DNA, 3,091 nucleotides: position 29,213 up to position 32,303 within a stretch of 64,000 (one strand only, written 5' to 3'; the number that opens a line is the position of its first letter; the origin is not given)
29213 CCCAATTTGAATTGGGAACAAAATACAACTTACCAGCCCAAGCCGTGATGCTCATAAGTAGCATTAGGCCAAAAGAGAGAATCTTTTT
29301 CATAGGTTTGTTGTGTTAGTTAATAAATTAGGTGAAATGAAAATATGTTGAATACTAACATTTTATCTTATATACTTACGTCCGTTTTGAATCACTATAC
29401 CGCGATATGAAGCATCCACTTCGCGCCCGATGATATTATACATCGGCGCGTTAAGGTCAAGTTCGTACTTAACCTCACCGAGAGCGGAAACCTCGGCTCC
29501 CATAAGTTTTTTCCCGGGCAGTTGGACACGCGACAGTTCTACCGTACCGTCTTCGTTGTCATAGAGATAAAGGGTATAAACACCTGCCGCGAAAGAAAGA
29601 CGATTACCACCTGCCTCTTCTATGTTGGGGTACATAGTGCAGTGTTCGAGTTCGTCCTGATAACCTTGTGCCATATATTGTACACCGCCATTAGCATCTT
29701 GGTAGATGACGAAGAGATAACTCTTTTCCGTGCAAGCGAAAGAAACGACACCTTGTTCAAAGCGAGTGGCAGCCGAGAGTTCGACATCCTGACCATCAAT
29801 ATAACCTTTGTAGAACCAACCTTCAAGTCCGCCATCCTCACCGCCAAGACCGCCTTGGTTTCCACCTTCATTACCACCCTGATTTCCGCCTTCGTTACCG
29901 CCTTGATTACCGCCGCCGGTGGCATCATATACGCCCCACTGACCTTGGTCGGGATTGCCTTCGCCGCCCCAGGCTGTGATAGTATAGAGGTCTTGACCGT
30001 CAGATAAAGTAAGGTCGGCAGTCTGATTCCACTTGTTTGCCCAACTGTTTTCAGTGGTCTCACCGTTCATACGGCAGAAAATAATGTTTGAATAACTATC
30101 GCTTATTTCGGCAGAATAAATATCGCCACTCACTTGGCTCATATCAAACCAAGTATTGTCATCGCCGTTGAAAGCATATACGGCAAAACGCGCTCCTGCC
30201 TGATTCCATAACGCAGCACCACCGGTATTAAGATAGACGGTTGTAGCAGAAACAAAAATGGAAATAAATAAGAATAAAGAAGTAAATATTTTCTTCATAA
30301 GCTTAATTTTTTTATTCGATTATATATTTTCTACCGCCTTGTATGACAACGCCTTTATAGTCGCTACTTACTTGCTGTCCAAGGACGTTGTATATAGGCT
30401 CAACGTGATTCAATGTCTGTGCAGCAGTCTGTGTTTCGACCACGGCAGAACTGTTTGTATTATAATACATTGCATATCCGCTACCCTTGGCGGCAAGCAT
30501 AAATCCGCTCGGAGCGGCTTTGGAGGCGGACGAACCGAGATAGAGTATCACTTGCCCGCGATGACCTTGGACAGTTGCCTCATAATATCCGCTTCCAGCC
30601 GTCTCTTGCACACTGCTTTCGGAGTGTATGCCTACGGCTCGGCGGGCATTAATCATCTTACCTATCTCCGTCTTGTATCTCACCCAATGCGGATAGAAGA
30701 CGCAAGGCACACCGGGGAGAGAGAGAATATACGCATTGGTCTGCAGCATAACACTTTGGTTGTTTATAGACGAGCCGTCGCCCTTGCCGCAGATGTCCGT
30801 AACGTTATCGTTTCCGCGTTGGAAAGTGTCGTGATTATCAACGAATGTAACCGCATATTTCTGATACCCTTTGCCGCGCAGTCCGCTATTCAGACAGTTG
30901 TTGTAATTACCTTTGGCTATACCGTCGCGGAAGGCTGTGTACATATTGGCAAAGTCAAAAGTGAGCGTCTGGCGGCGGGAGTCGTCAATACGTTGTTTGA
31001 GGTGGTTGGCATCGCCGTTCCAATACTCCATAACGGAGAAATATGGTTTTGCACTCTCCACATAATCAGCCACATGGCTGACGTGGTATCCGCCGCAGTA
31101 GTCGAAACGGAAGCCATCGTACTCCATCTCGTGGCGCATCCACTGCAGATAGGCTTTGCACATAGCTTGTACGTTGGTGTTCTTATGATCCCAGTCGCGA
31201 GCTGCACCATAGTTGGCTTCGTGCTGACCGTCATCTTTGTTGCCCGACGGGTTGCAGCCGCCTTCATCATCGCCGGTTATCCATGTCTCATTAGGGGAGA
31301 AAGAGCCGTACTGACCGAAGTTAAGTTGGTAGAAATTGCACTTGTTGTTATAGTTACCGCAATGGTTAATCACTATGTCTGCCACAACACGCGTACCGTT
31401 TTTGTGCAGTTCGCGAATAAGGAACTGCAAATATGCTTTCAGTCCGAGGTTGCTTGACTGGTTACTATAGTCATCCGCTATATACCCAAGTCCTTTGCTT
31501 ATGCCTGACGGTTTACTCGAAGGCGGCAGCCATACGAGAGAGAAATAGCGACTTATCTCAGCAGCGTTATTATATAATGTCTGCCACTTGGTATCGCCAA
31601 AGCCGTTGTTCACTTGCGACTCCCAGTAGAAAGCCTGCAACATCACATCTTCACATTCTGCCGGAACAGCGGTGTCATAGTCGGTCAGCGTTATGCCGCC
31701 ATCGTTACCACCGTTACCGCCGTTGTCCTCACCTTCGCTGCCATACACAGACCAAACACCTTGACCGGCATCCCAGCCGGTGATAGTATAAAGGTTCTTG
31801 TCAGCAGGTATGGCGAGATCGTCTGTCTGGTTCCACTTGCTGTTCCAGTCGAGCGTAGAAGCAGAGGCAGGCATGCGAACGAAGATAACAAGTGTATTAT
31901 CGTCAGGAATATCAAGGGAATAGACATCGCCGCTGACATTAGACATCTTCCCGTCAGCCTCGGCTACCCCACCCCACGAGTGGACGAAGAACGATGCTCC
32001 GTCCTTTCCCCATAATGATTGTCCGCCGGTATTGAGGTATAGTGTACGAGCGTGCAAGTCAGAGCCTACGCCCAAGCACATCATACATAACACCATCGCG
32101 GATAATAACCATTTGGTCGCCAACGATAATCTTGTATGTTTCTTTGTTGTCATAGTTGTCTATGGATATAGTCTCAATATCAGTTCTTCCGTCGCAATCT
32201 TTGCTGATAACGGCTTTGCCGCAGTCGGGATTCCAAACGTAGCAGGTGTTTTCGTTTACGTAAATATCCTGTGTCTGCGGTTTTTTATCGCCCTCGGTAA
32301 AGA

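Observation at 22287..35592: Sus-independent starch operon: three secreted GH13 enzymes plus three non-catalytic multi-CBM proteins, none lipidated, all tail-tagged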

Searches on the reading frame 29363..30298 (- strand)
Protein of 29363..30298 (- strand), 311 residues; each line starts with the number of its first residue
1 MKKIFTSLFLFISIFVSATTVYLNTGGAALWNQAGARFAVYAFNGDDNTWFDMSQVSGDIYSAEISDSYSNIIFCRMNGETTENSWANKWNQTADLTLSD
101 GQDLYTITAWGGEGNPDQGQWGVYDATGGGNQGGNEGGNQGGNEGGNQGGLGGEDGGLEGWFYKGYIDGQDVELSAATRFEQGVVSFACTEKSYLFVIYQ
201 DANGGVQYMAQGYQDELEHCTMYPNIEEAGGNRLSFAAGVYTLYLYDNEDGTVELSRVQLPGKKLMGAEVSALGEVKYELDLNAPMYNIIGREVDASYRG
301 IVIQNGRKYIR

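Call 5: search_protein_families(library=pfam, proteins=[window:29363-30298:-], max_evalue=0.01)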
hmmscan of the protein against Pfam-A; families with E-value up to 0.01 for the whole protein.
window:29363-30298:- (311 aa): 0 families

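Call 6: search_protein_families(library=ncbifam, proteins=[window:29363-30298:-], max_evalue=0.1)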
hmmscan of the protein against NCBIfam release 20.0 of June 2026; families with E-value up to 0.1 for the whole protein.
window:29363-30298:- (311 aa): 0 families

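Call 66: find_homologous_proteins(query=window:29363-30298:-, max_evalue=0.001)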
Query window:29363-30298:- (311 aa): 139 proteins with E <= 0.001 among 3210 candidates; the best 120 are listed.
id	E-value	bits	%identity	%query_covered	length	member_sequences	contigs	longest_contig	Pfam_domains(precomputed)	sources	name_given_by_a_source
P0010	7.1e-207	704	100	100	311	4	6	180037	-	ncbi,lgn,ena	-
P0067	1.5e-98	348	53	100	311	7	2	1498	-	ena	-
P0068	2.6e-97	344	53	100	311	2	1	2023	-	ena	-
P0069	1.0e-96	342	55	95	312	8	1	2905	-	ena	-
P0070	1.6e-61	226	41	100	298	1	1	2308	-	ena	-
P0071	4.8e-61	225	40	100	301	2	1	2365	-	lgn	-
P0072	1.8e-59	220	42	99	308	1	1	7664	-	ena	-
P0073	1.3e-58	217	40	100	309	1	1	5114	-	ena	-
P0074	2.4e-53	200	39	100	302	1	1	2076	-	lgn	-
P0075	3.4e-53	199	43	100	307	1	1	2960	-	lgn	-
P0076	4.5e-52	195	43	85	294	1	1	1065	-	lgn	-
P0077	1.7e-51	193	41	100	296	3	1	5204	-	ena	-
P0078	2.8e-51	193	38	95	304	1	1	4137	-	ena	-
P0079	9.5e-51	191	44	86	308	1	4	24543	-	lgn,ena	-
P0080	1.9e-50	190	42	86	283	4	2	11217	-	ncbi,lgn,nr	ncbi:MAG: hypothetical protein MJZ53_06745 [Paludibacteraceae bacterium]|nr:hypothetical protein [Pa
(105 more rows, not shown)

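Call 75: predict_structure(alignment_id=A5)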
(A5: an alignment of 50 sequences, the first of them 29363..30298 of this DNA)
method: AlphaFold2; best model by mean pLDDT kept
length: 311 residues; sequences in the alignment: 50
mean_pLDDT: 84.0   pTM: 0.47
mean pLDDT of the five models: 84.0, 83.9, 83.8, 83.6, 83.5
residues with pLDDT >= 90: 201; 70-90: 50; 50-70: 18; < 50: 42
segments of 3 or more residues with pLDDT < 50: 1-3, 8-13, 129-134, 136-155, 272-278
pLDDT, mean of each block of 10 residues (from residue 1): 49 69 95 96 96 96 96 97 96 95 94 84 76 43 38 56 95 92 94 95 90 91 81 89 96 96 85 50 91 95 90 85
secondary structure, 60 per line:
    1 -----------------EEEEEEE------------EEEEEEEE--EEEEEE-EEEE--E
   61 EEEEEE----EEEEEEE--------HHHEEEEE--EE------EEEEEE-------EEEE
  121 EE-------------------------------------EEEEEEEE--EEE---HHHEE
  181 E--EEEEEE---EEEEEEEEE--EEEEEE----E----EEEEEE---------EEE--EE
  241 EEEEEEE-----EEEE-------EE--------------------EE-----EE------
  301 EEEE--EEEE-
elements in order: E18-24 E37-44 E47-52 E54-57 E60-66 E71-77 E89-93 E104-109 E117-122 E160-167 E170-172 E179-181 E184-189 E193-201 E204-209 E219-224 E234-236 E239-247 E253-256 E301-304 E307-310

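Call 79: fold_search(model_id=the predicted structure, library=pdb)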
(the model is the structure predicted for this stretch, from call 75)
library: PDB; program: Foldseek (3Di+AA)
matches with E <= 10: 759; with E <= 0.001: 0
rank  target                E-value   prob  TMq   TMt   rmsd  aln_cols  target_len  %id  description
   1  2j71                  2.8e-02  1.00  0.21  0.52   4.2        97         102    8  alpha-glucan recognition by a family 41 carbohydrate-binding module from Thermotoga maritima pullulanase PulA (released 2006-10-17)
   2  2j72_B                6.7e-02  0.99  0.21  0.51   4.2        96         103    8  alpha-glucan recognition by a family 41 carbohydrate-binding module from Thermotoga maritima pullulanase PulA (released 2006-10-17)
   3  6oe4_B                1.0e-01  0.28  0.19  0.24  16.6       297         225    9  Prefusion RSV F monomer bound by neutralizing antibody CR9501 (released 2019-04-17)
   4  5vx6_A                1.3e-01  0.16  0.14  0.20  17.8       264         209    6  Structure of Bacillus subtilis Inhibitor of motility (MotI/DgrA) (released 2017-11-22)
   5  7mzj_H                1.4e-01  0.11  0.14  0.19  17.3       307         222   10  SARS-CoV-2 receptor binding domain bound to Fab WCSL 129 and Fab PDI 93 (released 2021-10-06)
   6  2ya1_A                1.6e-01  0.28  0.24  0.10  18.5       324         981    9  Product complex of a multi-modular glycogen-degrading pneumococcal virulence factor SpuA (released 2011-04-20)
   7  2erj_F                2.0e-01  0.16  0.17  0.23  15.2       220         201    6  Crystal structure of the heterotrimeric interleukin-2 receptor in complex with interleukin-2 (released 2006-02-21)
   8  2j43_B                2.2e-01  0.93  0.20  0.27   6.2        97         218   10  Alpha-glucan recognition by family 41 carbohydrate-binding modules from streptococcal virulence factors (released 2006-12-11)
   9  5f7s_B                2.2e-01  0.21  0.18  0.09  17.5       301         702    9  Cycloalternan-degrading enzyme from Trueperella pyogenes (released 2015-12-30)
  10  5vx6_B                2.2e-01  0.05  0.11  0.13  19.2       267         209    7  Structure of Bacillus subtilis Inhibitor of motility (MotI/DgrA) (released 2017-11-22)
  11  5f7s_A                2.4e-01  0.20  0.18  0.09  17.2       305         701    8  Cycloalternan-degrading enzyme from Trueperella pyogenes (released 2015-12-30)
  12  9f18_I                2.4e-01  0.16  0.18  0.23  17.3       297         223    9  Crystal structure of a first-in-class antibody for alpha-1,6-fucosylated prostate-specific antigen (released 2024-07-31)
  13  8qy4_B                2.9e-01  0.16  0.15  0.22  19.1       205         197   10  Structure of interleukin 11 (gp130 P496L mutant). (released 2024-02-21)
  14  6o23_A                2.9e-01  0.10  0.16  0.21  17.4       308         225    9  Crystal structure of 2243 Fab in complex with circumsporozoite protein NANP5 (released 2020-03-04)
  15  5e4e_B                3.0e-01  0.18  0.17  0.26  17.4       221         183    7  Engineered Interleukin-13 bound to receptor (released 2015-12-02)
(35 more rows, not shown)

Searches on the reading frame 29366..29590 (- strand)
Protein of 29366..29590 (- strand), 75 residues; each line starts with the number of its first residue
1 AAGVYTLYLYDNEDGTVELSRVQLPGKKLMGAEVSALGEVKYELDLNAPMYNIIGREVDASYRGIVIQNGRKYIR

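Call 94: search_protein_families(library=ncbifam, alignment_id=A6, max_evalue=10)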
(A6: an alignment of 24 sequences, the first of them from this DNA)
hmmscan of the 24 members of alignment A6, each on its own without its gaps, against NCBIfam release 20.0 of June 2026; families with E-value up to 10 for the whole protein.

A. member 1, seq(75 aa): 0 families

B. families by the number of members that match (of 24 scanned): 4 families
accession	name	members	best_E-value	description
NF006061.0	PRK08207.1-4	1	0.024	coproporphyrinogen III oxidase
NF004136.0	PRK05618.3-2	1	0.064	50S ribosomal protein L25/general stress protein Ctc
NF047539.1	XAC2610_fam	1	0.1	XAC2610-related protein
NF041812.1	class_D_Cupria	1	0.13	OXA-1206 family carbapenem-hydrolyzing class D beta-lactamase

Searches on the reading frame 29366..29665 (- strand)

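Call 11: search_protein_families(library=ncbifam, proteins=[window:29366-29665:-], max_evalue=10)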
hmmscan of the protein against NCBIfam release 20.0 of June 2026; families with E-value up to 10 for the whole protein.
seq(100 aa): 1 family
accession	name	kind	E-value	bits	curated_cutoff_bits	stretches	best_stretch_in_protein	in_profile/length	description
NF033554.9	floc_PepA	equivalog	0.22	11.3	80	1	18-59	110-152/261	flocculation-associated PEP-CTERM protein PepA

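Call 12: search_protein_families(library=pfam, proteins=[window:29366-29665:-], max_evalue=10)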
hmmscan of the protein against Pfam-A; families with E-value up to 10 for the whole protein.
seq(100 aa): 0 families

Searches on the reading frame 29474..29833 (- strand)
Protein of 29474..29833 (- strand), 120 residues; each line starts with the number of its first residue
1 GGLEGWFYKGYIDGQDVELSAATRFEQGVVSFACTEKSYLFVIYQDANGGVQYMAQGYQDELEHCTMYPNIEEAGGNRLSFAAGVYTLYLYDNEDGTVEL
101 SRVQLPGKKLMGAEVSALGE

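Call 82: search_protein_families(library=pfam, proteins=[window:29474-29833:-], max_evalue=1)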
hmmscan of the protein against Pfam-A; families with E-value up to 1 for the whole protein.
seq(120 aa): 1 family
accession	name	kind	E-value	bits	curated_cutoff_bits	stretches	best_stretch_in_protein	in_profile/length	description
PF03171.26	2OG-FeII_Oxy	-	0.23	12.2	23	1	35-71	26-64/101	2OG-Fe(II) oxygenase superfamily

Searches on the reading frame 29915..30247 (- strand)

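Call 82: search_protein_families(library=pfam, proteins=[window:29915-30247:-], max_evalue=1)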
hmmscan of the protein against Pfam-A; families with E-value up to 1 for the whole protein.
seq(111 aa): 1 family
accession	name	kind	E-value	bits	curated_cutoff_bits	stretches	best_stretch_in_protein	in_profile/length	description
PF04681.18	Bys1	-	0.042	14.3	24.3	1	15-81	72-141/145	Blastomyces yeast-phase-specific protein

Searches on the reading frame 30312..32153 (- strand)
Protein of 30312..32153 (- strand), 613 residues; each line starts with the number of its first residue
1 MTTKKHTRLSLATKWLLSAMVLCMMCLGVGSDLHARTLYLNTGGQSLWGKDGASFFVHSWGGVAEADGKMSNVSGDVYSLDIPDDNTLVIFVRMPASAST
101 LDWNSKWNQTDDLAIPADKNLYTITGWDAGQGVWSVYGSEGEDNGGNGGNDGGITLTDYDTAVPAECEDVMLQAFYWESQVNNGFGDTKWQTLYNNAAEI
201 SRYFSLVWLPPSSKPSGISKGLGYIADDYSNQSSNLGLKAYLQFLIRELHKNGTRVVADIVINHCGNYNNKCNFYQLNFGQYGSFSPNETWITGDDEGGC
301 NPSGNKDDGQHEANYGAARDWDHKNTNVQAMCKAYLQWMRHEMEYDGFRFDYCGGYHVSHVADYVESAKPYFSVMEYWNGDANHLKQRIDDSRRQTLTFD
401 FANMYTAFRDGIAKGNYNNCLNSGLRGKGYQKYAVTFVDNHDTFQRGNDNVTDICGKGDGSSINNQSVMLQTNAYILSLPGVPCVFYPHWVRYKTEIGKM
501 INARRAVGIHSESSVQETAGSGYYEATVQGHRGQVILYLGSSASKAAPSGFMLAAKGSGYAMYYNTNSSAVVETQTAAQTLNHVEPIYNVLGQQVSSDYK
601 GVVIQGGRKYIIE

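Call 5: search_protein_families(library=pfam, proteins=[window:30312-32153:-], max_evalue=0.01)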
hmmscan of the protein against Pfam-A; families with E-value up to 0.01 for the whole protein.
window:30312-32153:- (613 aa): 2 families
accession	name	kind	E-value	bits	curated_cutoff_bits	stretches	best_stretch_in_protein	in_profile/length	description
PF00128.31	Alpha-amylase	-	1.3e-08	35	22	1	207-356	36-193/446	Alpha amylase, catalytic domain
PF09081.16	AMT4_dom_C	-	0.0051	17.1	27.6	0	497-544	9-56/64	Glucan 1,4-alpha-maltotetraohydrolase, domain C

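Call 6: search_protein_families(library=ncbifam, proteins=[window:30312-32153:-], max_evalue=0.1)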
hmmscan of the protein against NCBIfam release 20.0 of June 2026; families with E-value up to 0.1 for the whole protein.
window:30312-32153:- (613 aa): 20 families
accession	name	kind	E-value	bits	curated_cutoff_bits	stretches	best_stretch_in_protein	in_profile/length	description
NF006970.0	PRK09441.1-3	equivalog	7.5e-44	150.2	516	1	161-575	32-442/466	alpha-amylase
NF006969.0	PRK09441.1-2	equivalog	2.3e-23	82.9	382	2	312-493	193-370/483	alpha-amylase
NF006972.0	PRK09441.1-5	equivalog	2.4e-18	65.9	804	2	317-445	228-361/514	alpha-amylase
NF006968.0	PRK09441.1-1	equivalog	5.1e-15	54.8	389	2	306-445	190-335/495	alpha-amylase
NF006971.0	PRK09441.1-4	equivalog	3.2e-14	52.6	781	2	292-490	176-369/484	alpha-amylase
NF007060.0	PRK09505.2-5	equivalog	4.2e-06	25.1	790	1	223-281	280-337/690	alpha-amylase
NF007052.0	PRK09505.1-2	equivalog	4.3e-06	25.2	749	1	223-281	274-331/677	alpha-amylase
NF007059.0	PRK09505.2-4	equivalog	5.4e-06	25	865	1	223-289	274-338/683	alpha-amylase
NF007054.0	PRK09505.1-4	equivalog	3.1e-05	22.5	1385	1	223-281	274-331/676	alpha-amylase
NF007057.0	PRK09505.2-2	equivalog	9.5e-05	20.7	931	1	223-282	284-342/694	alpha-amylase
NF007051.0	PRK09505.1-1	equivalog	0.0001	20.5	864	1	223-267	284-328/686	alpha-amylase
NF007058.0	PRK09505.2-3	equivalog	0.00041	18.6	897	1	223-268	295-339/742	alpha-amylase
NF007053.0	PRK09505.1-3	equivalog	0.00045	18.5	1269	1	223-280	276-332/687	alpha-amylase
NF008051.0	PRK10785.1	equivalog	0.00047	18.5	568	1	224-293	210-281/607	maltodextrin glucosidase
TIGR02403.1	trehalose_treC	equivalog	0.00056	18.7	799.05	1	207-267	44-102/544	alpha,alpha-phosphotrehalase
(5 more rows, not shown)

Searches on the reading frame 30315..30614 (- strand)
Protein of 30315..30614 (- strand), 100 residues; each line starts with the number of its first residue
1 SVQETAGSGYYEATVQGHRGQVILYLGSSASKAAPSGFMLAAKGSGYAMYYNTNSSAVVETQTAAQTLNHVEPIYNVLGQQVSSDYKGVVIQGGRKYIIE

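Call 11: search_protein_families(library=ncbifam, proteins=[window:30315-30614:-], max_evalue=10)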
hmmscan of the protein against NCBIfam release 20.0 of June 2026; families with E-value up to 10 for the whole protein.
seq(100 aa): 0 families

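Call 12: search_protein_families(library=pfam, proteins=[window:30315-30614:-], max_evalue=10)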
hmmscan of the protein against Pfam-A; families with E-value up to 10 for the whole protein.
seq(100 aa): 2 families
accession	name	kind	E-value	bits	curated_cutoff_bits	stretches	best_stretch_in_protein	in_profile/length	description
PF07821.18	Alpha-amyl_C2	-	0.0057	17.4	27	1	6-49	15-58/60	Alpha-amylase C-terminal beta-sheet domain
PF05171.18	HemS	-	0.13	12.6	24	1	33-81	21-69/128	Haemin-degrading HemS.ChuX domain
